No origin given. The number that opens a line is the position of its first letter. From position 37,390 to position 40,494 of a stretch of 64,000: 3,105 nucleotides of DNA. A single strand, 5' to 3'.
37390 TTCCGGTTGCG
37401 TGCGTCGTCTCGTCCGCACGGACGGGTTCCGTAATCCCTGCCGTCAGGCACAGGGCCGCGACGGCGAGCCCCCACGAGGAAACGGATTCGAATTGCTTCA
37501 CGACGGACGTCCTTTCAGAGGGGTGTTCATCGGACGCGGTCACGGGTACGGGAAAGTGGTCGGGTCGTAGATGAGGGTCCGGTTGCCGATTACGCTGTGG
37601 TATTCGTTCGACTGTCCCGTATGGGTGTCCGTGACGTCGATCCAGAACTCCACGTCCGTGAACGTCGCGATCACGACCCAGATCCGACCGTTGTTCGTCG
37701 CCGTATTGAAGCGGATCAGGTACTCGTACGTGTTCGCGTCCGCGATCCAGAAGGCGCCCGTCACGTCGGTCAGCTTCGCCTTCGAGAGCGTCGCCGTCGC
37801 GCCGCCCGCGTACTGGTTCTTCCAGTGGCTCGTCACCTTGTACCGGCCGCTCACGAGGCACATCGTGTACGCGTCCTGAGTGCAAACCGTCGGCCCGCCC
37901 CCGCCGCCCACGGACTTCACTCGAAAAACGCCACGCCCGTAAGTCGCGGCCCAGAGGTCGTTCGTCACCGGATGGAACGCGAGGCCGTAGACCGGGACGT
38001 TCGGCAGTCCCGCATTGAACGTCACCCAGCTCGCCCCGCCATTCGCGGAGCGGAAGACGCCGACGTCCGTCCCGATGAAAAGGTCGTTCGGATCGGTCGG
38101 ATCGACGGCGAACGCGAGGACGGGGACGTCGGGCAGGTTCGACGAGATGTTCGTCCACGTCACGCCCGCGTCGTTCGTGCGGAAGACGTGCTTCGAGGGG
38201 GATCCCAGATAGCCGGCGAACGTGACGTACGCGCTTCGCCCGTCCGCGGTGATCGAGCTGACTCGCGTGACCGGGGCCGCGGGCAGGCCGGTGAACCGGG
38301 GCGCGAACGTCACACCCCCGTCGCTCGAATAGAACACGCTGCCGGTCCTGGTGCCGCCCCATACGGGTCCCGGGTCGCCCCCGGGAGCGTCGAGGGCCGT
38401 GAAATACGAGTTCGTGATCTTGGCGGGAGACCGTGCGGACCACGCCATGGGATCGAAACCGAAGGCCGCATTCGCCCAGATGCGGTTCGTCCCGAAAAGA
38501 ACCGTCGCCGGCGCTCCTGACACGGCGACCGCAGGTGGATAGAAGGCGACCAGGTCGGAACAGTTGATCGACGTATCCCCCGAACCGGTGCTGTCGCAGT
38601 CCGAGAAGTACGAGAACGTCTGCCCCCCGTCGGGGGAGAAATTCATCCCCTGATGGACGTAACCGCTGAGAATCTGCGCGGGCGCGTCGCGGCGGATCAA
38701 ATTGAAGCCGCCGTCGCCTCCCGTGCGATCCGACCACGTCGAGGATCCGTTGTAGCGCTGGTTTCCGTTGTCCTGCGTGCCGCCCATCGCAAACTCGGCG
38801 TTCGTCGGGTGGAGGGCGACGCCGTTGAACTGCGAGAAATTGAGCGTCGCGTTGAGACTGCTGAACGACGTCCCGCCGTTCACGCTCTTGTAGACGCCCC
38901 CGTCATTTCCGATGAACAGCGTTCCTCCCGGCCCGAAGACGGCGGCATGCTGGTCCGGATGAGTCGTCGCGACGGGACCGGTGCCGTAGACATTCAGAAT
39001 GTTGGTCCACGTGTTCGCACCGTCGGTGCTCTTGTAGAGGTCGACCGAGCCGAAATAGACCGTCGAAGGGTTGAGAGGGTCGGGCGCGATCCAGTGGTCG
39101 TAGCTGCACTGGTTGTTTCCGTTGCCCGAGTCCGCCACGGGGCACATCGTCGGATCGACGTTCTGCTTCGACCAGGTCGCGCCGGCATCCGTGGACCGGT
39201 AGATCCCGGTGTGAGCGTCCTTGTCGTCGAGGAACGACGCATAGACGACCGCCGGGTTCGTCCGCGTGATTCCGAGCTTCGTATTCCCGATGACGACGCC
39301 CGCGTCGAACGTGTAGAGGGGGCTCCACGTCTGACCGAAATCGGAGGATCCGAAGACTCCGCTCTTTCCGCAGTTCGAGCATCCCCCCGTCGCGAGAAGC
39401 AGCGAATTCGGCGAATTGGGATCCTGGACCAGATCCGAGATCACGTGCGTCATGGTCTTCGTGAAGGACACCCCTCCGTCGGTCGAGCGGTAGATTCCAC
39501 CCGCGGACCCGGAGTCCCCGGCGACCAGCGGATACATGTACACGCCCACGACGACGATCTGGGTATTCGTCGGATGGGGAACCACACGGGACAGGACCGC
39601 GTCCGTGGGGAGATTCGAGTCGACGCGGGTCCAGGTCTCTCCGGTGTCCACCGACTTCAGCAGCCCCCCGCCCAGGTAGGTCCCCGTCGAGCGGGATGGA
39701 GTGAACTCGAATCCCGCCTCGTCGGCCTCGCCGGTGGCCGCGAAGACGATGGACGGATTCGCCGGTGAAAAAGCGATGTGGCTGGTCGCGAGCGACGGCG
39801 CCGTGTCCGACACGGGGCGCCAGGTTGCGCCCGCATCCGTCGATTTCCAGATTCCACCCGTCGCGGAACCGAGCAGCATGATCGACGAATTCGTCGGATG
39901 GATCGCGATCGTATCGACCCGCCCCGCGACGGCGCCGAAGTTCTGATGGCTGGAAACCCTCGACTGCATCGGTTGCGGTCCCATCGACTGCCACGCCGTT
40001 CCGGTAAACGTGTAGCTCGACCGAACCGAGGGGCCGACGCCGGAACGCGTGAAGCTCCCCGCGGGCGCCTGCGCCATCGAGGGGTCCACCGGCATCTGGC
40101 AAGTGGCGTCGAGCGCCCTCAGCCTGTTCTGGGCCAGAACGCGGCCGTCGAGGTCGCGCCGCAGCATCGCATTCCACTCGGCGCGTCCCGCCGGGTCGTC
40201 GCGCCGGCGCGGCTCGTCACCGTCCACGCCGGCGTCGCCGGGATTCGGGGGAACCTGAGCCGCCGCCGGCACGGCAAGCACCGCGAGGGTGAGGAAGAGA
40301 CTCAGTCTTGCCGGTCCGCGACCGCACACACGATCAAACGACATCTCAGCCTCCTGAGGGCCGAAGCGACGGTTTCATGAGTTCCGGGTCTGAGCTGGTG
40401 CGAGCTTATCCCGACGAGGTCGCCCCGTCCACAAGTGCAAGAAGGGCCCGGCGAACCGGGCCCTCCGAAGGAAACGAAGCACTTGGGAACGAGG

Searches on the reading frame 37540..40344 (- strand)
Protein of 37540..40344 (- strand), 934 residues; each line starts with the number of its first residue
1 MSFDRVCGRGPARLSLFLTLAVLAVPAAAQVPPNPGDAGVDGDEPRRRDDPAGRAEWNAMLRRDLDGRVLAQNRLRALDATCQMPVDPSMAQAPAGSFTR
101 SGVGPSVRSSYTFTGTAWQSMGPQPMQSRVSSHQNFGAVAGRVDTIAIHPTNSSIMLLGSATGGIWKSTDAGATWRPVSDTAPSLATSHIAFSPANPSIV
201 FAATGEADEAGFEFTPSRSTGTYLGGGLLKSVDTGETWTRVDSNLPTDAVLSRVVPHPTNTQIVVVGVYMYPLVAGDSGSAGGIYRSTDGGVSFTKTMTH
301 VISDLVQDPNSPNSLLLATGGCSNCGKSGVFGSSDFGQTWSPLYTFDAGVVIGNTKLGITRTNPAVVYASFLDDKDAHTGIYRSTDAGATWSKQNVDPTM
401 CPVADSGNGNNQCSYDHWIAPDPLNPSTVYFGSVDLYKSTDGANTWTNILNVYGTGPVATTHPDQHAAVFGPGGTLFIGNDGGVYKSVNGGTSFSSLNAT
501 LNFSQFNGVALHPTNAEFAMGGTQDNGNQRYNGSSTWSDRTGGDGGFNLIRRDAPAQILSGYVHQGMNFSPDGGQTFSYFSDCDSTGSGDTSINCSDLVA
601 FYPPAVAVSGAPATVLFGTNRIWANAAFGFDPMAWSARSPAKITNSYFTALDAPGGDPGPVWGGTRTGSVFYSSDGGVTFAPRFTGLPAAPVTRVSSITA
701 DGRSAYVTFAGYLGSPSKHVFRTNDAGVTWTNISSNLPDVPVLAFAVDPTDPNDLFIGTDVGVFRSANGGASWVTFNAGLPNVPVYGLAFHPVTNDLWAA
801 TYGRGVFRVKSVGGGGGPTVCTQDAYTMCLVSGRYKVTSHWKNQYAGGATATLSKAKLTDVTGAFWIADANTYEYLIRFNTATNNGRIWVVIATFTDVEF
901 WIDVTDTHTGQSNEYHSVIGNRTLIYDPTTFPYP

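Call 8: search_protein_families(library=pfam, proteins=[window:37540-40344:-], max_evalue=0.01)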
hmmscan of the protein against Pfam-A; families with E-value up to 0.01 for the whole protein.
window:37540-40344:- (934 aa): 4 families
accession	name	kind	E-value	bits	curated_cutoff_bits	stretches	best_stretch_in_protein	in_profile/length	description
PF15902.12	Sortilin-Vps10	-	2.9e-27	96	33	3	719-800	2-85/446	Sortilin, neurotensin receptor 3,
PF02012.26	BNR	-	7.2e-12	43.9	27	0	382-393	1-12/12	BNR/Asp-box repeat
PF14870.12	PSII_BNR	-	6.7e-07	29.3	27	1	668-774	38-138/303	Photosynthesis system II assembly factor YCF48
PF13088.12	BNR_2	-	0.00015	21.7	31.4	0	332-408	142-213/277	BNR repeat-like domain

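Call 50: search_protein_families(library=ncbifam, proteins=[window:37540-40344:-], max_evalue=0.01)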
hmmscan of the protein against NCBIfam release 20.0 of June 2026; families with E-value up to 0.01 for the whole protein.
window:37540-40344:- (934 aa): 3 families
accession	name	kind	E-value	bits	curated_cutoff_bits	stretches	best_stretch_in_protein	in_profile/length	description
NF045728.1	glycosyl_F510_1955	equivalog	4.9e-35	121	175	3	227-394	73-213/246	F510_1955 family glycosylhydrolase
NF047818.1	LIC11996_lipo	equivalog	2e-09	37.1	350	1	667-748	290-372/422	LIC11996 family lipoprotein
NF010237.0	PRK13684.1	equivalog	1e-07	31.3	326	1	669-774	67-165/334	photosynthesis system II assembly factor Ycf48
